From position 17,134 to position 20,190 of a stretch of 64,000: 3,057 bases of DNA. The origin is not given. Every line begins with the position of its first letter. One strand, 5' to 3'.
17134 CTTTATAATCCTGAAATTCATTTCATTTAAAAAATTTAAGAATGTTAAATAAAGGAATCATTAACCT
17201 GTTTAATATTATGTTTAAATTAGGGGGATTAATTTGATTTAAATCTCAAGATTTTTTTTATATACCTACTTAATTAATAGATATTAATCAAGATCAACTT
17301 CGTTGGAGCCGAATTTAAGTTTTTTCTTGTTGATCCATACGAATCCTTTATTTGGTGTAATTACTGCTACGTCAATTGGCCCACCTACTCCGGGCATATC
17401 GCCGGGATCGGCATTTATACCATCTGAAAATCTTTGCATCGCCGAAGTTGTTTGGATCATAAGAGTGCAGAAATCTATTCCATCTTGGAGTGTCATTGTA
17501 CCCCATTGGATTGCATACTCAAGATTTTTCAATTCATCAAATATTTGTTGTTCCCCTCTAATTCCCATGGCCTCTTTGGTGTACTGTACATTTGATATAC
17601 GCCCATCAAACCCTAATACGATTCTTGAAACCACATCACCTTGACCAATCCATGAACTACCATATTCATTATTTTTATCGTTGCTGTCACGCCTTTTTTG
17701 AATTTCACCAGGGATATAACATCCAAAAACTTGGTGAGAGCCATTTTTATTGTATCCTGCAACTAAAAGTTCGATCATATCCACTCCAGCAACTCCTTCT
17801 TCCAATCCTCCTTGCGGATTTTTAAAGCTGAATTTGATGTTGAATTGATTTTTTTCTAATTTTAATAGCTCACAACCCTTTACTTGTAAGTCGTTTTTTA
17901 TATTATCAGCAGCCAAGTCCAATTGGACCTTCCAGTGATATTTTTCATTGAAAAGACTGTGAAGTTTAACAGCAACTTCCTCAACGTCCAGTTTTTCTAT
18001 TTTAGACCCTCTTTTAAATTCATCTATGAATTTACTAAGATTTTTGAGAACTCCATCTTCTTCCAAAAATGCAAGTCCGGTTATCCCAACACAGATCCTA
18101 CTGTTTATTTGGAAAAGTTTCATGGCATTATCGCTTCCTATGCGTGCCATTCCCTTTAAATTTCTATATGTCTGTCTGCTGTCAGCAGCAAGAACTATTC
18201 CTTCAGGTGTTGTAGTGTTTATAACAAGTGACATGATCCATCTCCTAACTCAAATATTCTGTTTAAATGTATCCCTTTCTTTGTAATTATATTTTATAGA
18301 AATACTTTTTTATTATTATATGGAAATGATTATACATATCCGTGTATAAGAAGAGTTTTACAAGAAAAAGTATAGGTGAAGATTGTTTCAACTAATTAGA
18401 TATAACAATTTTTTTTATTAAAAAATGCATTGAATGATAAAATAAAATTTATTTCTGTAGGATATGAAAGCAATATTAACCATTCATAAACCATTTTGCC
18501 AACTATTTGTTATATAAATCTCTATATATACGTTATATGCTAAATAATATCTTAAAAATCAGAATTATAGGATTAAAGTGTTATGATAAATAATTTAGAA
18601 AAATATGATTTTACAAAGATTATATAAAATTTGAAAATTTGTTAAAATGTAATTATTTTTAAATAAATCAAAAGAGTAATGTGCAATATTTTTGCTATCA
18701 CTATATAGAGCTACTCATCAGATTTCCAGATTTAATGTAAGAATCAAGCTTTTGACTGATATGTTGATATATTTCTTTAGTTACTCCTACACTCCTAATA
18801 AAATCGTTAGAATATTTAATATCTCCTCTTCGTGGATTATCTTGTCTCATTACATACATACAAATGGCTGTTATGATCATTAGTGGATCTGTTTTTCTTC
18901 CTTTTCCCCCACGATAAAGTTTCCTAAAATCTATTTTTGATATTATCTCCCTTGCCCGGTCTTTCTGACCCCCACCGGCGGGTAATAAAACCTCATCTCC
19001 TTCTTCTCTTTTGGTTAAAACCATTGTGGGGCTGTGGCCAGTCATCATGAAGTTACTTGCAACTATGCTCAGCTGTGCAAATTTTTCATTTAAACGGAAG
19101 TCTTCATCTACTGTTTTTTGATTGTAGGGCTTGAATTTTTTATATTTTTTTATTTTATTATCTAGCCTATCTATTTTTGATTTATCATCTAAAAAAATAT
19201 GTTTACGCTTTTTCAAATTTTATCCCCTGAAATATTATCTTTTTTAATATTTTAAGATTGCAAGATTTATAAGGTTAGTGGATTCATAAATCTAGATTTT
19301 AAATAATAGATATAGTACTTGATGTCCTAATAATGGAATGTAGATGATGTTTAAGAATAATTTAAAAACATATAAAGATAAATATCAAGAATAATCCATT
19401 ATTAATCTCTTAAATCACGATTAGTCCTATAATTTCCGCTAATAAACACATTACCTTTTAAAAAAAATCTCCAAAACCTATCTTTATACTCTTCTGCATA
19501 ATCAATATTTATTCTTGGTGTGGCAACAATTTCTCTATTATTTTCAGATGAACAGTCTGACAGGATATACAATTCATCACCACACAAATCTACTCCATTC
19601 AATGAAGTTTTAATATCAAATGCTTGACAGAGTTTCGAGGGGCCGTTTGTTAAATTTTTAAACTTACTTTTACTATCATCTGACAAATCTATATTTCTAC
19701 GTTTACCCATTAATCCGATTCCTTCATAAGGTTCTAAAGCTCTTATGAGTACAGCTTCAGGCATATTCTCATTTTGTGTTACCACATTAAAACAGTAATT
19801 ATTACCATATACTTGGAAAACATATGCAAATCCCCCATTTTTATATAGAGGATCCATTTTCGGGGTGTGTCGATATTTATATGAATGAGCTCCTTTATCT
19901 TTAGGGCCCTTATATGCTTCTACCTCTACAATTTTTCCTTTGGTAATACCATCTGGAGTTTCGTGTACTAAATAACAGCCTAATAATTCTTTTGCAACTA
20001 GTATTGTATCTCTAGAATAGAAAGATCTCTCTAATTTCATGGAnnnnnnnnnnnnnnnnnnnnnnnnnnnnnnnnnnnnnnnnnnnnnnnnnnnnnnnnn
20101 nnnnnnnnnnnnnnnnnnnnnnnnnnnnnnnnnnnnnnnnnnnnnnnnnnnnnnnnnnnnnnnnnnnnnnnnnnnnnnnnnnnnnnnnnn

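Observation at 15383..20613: Co-oriented base-excision-repair cluster with three unexplained genes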

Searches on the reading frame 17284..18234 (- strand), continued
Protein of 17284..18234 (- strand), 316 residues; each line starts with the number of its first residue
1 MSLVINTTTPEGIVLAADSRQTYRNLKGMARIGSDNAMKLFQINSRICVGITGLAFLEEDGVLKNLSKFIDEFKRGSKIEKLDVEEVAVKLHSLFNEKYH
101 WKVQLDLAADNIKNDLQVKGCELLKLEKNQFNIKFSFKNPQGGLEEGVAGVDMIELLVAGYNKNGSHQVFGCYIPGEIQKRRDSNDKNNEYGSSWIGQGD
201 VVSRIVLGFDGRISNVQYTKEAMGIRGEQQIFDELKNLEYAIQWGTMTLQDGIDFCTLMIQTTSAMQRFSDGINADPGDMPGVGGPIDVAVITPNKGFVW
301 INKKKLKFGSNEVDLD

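Call 70: find_related_loci(query=A1, collection=metagenome_contigs, flank=6000)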
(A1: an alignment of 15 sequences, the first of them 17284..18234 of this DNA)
Query A1 (316 aa) in metagenome_contigs; peptide patterns used: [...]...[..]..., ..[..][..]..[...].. (x = any residue, [..] = any of these).
450 stretches matched a pattern; 352 encode a relative of the query (tblastn E <= 1e-3); the best 80 are kept; 80 distinct loci.
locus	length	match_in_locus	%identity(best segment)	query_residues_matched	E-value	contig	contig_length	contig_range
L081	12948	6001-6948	97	1-316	0e+0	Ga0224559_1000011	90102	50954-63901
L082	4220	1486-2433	95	1-316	0e+0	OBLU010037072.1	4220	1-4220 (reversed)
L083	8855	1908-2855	95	1-316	0e+0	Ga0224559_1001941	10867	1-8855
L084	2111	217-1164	89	1-316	0e+0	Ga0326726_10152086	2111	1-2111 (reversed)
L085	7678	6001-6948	89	1-316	0e+0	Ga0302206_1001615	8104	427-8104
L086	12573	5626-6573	89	1-316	0e+0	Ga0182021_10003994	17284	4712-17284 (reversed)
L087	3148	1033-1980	88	1-316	0e+0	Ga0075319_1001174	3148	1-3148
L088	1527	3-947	88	2-316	0e+0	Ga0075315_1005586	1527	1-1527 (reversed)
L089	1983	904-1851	87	1-316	0e+0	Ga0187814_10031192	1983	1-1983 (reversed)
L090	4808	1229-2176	87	1-316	0e+0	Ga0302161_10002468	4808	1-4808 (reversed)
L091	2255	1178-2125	86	1-316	0e+0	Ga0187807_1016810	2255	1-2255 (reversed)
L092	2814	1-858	97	31-316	0e+0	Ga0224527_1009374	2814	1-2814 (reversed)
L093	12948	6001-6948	86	1-316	0e+0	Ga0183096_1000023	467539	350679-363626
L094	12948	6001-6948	85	1-316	0e+0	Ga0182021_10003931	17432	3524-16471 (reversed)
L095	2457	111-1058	85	1-316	0e+0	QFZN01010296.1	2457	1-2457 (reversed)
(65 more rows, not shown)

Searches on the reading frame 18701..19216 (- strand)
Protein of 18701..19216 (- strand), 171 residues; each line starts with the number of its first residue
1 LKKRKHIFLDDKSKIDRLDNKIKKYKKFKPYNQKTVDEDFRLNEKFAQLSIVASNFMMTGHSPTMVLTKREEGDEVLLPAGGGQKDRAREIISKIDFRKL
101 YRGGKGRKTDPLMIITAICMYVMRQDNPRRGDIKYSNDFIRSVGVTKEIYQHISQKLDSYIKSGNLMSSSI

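Call 3: search_protein_families(library=pfam, proteins=[window:18701-19216:-], max_evalue=0.1)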
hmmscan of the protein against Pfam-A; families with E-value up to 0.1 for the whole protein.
window:18701-19216:- (171 aa): 0 families

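Call 4: search_protein_families(library=ncbifam, proteins=[window:18701-19216:-], max_evalue=0.1)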
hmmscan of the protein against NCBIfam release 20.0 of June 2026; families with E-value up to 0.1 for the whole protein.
window:18701-19216:- (171 aa): 0 families

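Call 5: search_protein_families(library=padloc, proteins=[window:18701-19216:-], max_evalue=1)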
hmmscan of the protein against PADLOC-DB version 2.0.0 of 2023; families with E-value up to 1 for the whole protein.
window:18701-19216:- (171 aa): 0 families

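Call 6: search_protein_families(library=phrogs, proteins=[window:18701-19216:-], max_evalue=1)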
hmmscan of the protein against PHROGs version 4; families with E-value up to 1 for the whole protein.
window:18701-19216:- (171 aa): 1 family
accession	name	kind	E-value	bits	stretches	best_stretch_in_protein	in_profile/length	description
phrog_12649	-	unknown function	0.0057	17.3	1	84-158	80-143/162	-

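Call 10: find_homologous_proteins(query=window:18701-19216:-)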
Query window:18701-19216:- (171 aa): 167 proteins with E <= 0.001 among 216 candidates; the best 120 are listed.
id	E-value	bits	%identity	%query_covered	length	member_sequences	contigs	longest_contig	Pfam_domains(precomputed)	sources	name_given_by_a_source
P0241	4.6e-105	366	98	100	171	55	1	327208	-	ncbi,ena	-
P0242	5.5e-103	360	95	100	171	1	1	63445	-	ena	-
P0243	1.6e-102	358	95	100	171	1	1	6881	-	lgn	-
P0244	1.9e-102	358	95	100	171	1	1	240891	-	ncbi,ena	-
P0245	6.8e-100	350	92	100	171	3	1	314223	-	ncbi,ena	-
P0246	6.4e-99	346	90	100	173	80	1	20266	-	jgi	jgi:hypothetical protein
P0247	1.0e-98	346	90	100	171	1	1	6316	-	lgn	-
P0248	5.6e-98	343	89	100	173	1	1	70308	-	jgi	-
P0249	6.2e-98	343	89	100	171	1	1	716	-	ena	-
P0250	8.3e-97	340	89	100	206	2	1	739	-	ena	-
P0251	1.8e-96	339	88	100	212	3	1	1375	-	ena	-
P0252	1.9e-96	338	90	99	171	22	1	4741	-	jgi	jgi:hypothetical protein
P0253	5.5e-96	337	88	100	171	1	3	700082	-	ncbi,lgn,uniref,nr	ncbi:hypothetical protein [Methanobacterium spitsbergense]|uniref:Uncharacterized protein n=1 Tax=Me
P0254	1.7e-95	335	87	100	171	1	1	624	-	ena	-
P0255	5.7e-95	334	88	99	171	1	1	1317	-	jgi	jgi:hypothetical protein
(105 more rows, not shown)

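Call 13: search_solved_structures(query=window:18701-19216:-, max_evalue=10, show_alignments=2)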
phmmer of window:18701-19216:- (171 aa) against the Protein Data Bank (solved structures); distinct sequences matched with E-value up to 10: 1.
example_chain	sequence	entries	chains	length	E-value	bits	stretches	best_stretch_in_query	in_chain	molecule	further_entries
6yub_C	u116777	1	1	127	1.5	12.1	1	42-109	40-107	Adenylyltransferase and sulfurtransferase uba4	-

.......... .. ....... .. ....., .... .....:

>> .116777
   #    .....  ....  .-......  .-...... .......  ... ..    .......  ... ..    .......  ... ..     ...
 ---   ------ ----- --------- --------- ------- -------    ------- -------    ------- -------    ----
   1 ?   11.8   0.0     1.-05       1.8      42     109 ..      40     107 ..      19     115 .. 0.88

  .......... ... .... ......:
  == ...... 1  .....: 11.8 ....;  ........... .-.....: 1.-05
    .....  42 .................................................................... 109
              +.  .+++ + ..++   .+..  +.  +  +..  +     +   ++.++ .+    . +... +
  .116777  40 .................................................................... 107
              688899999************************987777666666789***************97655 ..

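Call 26: search_solved_structures(query=A3, max_evalue=10, show_alignments=3)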
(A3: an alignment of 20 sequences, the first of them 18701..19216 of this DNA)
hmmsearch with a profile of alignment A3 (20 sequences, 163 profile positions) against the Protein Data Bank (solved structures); distinct sequences matched with E-value up to 10: 2.
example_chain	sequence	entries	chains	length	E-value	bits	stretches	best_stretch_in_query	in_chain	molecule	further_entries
4f2g_A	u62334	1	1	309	0.37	13.8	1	17-65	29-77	Ornithine carbamoyltransferase 1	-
8xpi_A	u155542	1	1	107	1.3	12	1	12-44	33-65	ORF1ab polyprotein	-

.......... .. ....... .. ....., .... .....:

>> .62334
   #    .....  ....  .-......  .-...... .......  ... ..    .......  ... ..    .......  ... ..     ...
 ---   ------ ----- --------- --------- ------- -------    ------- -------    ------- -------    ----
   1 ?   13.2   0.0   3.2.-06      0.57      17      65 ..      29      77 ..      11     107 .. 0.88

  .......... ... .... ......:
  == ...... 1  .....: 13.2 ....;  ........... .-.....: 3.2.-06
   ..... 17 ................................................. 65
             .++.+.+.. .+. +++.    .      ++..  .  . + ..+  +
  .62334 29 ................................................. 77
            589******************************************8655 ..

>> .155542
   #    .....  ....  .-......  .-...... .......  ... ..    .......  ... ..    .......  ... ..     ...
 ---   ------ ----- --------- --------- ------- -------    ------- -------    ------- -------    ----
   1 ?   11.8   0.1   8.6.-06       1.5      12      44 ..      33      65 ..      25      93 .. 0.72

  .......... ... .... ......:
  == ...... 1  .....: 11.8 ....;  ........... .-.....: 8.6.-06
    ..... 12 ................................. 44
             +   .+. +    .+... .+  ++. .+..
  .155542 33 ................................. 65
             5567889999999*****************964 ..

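Call 36: predict_structure(alignment_id=A3)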
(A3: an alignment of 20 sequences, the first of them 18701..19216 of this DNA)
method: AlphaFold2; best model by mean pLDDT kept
length: 171 residues; sequences in the alignment: 20
mean_pLDDT: 67.5   pTM: 0.59
mean pLDDT of the five models: 67.5, 48.7, 48.4, 47.5, 41.0
residues with pLDDT >= 90: 1; 70-90: 89; 50-70: 40; < 50: 41
segments of 3 or more residues with pLDDT < 50: 1-6, 33-35, 60-71, 73-81, 167-171
pLDDT, mean of each block of 10 residues (from residue 1): 51 74 58 52 84 71 45 47 76 83 63 88 72 62 84 87 54 31
secondary structure, 60 per line:
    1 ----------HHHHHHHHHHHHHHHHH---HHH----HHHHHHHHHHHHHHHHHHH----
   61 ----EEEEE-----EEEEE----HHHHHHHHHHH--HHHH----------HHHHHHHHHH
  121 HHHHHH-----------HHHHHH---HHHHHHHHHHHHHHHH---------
elements in order: H11-27 H38-56 E65-69 E75-79 H84-94 H97-100 H111-126 H138-143 H147-162

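Call 40: fold_search(model_id=the predicted structure, library=pdb)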
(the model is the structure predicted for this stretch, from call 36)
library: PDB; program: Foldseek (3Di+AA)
matches with E <= 10: 93; with E <= 0.001: 0
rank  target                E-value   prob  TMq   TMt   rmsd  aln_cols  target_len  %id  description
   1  7o72_M                4.0e-01  0.91  0.38  0.23   9.9       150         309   14  Yeast RNA polymerase II transcription pre-initiation complex with closed promoter DNA (released 2021-06-16)
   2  7o4i_M                4.6e-01  0.92  0.40  0.24   9.8       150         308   13  Yeast RNA polymerase II transcription pre-initiation complex with initial transcription bubble (released 2021-06-16)
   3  9v8h_A                1.4e+00  0.04  0.14  0.12  16.0       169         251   10  PPARgamma ligand-binding domain in complex with PG08-NL and rosiglitazone (released 2025-11-05)
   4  5z5s_A                1.5e+00  0.04  0.14  0.11  15.5       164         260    8  Crystal structure of the PPARgamma-LBD complexed with compound 13ab (released 2018-10-17)
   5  7uj2_A                1.6e+00  0.09  0.17  0.18  12.2       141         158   16  OspC Type B (released 2023-04-05)
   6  5n9g_A                2.0e+00  0.33  0.34  0.22   7.2       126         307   11  TFIIIB -TBP/Brf2/DNA and SANT domain of Bdp1- (released 2017-06-14)
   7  8sd0_A                2.0e+00  0.08  0.18  0.07  14.1       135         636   11  Cryo-EM structure of RIG-I in complex with p3SLR14 (released 2024-03-13)
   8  7sp4_h                2.6e+00  0.08  0.18  0.19  12.4       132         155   11  In situ cryo-EM structure of bacteriophage Sf6 gp3:gp7:gp5 complex in conformation 2 at 3.71A resolution (released 2022-11-09)
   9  6b0f_A                2.6e+00  0.06  0.19  0.16  13.3       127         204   14  ESTROGEN RECEPTOR ALPHA LIGAND BINDING DOMAIN IN COMPLEX WITH LSZ102 (released 2018-04-04)
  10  9uo7                  3.2e+00  0.08  0.23  0.20  14.8       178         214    7  L. donovani Cell cycle associated protein MOB1 (released 2026-04-01)
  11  2jv9_MODEL_1_A        3.2e+00  0.06  0.18  0.23  12.9       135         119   10  The Solution Structure of Calponin Homology Domain from Smoothelin-like 1 (released 2008-05-27)
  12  1yjg_A                3.2e+00  0.06  0.19  0.20  12.2       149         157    9  Variable Small Protein 1 of Borrelia turicatae (VspA or Vsp1) (released 2006-01-24)
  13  9tl1_A                3.4e+00  0.05  0.17  0.07  15.4       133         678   14  Structure of duck RIG-I (delta CARDs) bound to 31-mer RNA mismatched hairpin with 5'ppA-U blunt end mimicking the infl (released 2025-12-31)
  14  5b5v_B                3.6e+00  0.08  0.25  0.24  12.2       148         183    8  Structure of full-length MOB1b (released 2016-07-06)
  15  5njd_D                3.6e+00  0.04  0.16  0.19  15.3       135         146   10  Structure of Interleukin 23 in complex with Briakinumab FAb (released 2018-01-03)
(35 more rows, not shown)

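Call 61: search_protein_representatives(alignment_id=A3)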
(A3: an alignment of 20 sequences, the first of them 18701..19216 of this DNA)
Query: 20 sequences, 163 profile positions. Proteins with E-value up to 0.001 (for the whole library): 20; up to 1e-10: 12; up to 1e-30: 3. The best 20 are listed.
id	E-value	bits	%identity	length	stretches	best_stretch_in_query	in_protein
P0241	2.0e-98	343.1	-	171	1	1-163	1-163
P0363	1.0e-51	191.3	-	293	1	2-161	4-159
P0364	2.8e-49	183.3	-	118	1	18-131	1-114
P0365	2.9e-23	98.7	-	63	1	1-59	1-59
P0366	1.0e-22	96.9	-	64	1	27-79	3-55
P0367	1.3e-22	96.6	-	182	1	4-120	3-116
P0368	1.7e-20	89.7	-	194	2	80-162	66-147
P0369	4.8e-18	81.7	-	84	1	31-109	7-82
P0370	2.6e-16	76.1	-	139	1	8-114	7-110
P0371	3.0e-13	66.1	-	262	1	80-163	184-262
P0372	1.5e-12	63.9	-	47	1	113-159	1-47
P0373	2.8e-11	59.8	-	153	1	82-162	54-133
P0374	2.0e-09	53.7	-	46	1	1-44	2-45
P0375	8.4e-08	48.4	-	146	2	117-161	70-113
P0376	4.1e-07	46.2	-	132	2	114-159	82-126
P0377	7.9e-07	45.3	-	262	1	112-160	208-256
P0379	2.5e-05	40.4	-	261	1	110-159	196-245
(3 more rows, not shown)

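Call 62: search_protein_families(library=pfam, proteins=[P0363, P0367, P0368, P0371, P0373, P0375, P0376, P0377, P0379, P0370], max_evalue=0.1)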
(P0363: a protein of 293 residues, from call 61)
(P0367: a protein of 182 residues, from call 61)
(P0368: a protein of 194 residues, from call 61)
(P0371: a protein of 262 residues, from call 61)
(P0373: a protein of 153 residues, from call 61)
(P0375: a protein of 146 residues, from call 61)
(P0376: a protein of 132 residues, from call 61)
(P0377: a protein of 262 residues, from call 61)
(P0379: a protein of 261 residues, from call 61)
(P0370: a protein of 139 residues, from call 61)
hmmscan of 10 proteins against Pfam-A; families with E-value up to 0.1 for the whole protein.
P0363 (293 aa): 0 families

P0367 (182 aa): 1 family
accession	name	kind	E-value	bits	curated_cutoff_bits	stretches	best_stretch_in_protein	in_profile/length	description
PF17124.11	ThiJ_like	-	0.098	12.9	30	0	56-123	71-140/186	ThiJ/PfpI family-like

P0368 (194 aa): 2 families
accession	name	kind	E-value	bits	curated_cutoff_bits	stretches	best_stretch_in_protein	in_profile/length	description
PF21559.3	Reb1_MybAD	-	0.023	15.5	27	0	33-64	13-44/68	DNA-binding protein reb1, Myb-associated domain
PF24898.2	GGDEF_GdpP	-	0.041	14.6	30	1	27-74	19-66/126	Cyclic-di-AMP phosphodiesterase GdpP-like, GGDEF domain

P0371 (262 aa): 1 family
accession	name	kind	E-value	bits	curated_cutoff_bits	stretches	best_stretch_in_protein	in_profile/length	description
PF08271.17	Zn_Ribbon_TF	-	1.9e-07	31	29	1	66-102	3-39/43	TFIIB zinc-binding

P0373 (153 aa): 0 families

P0375 (146 aa): 3 families
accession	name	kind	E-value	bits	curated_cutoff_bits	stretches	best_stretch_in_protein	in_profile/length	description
PF18249.6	Ca_bind_SSO6904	-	0.003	18.3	25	0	26-53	48-75/90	Calcium binding protein SSO6904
PF13543.13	SAM_KSR1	-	0.034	14.6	22.5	0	91-113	16-38/75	SAM like domain present in kinase suppressor RAS 1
PF07011.16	Elf4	-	0.073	13.4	27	0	16-52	29-65/83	Early Flowering 4 domain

P0376 (132 aa): 1 family
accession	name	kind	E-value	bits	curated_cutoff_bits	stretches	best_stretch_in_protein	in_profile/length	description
PF03534.18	SpvB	-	0.081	12.6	22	1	11-80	89-153/287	Salmonella virulence plasmid 65kDa B protein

P0377 (262 aa): 2 families
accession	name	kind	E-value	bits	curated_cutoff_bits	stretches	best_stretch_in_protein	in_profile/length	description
PF21956.1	DUF6922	-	0.0015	18.4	27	1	155-178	28-51/52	Family of unknown function (DUF6922)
PF08271.17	Zn_Ribbon_TF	-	0.0026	17.7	29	1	76-98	6-28/43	TFIIB zinc-binding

P0379 (261 aa): 1 family
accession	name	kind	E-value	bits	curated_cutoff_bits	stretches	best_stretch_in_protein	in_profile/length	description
PF08271.17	Zn_Ribbon_TF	-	0.037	14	29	1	68-91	3-26/43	TFIIB zinc-binding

P0370 (139 aa): 0 families

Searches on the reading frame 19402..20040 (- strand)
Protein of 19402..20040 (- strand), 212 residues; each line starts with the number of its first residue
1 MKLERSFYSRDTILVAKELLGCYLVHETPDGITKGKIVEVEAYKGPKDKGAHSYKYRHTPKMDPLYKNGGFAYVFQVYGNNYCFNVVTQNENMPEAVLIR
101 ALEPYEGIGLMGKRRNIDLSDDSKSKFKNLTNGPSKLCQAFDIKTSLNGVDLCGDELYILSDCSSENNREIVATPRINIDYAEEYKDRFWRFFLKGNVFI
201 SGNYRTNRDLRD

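Call 3: search_protein_families(library=pfam, proteins=[window:19402-20040:-], max_evalue=0.1)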
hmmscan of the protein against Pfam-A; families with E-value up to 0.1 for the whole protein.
window:19402-20040:- (212 aa): 1 family
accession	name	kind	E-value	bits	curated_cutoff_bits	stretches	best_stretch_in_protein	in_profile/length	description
PF02245.21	Pur_DNA_glyco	-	2.8e-61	206.5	27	1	6-197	1-180/181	Methylpurine-DNA glycosylase (MPG)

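Call 4: search_protein_families(library=ncbifam, proteins=[window:19402-20040:-], max_evalue=0.1)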
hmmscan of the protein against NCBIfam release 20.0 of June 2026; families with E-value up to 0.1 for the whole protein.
window:19402-20040:- (212 aa): 6 families
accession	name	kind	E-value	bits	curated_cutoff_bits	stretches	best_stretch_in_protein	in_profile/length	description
NF002001.0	PRK00802.1-1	equivalog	1.2e-75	253.6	272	1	1-201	1-200/202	DNA-3-methyladenine glycosylase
TIGR00567.1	3mg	subfamily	9.6e-57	191.6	116.35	1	3-201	1-192/192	DNA-3-methyladenine glycosylase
NF002002.0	PRK00802.1-2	equivalog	3.7e-50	170.1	249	1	3-202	6-195/197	DNA-3-methyladenine glycosylase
NF002003.0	PRK00802.1-3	equivalog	1.5e-44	151.8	182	1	1-208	5-199/203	DNA-3-methyladenine glycosylase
NF002004.0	PRK00802.1-4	equivalog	8.1e-37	126.5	211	1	2-197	6-172/182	DNA-3-methyladenine glycosylase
NF002005.0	PRK00802.1-5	equivalog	9.5e-13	48.4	229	1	2-181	8-186/230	DNA-3-methyladenine glycosylase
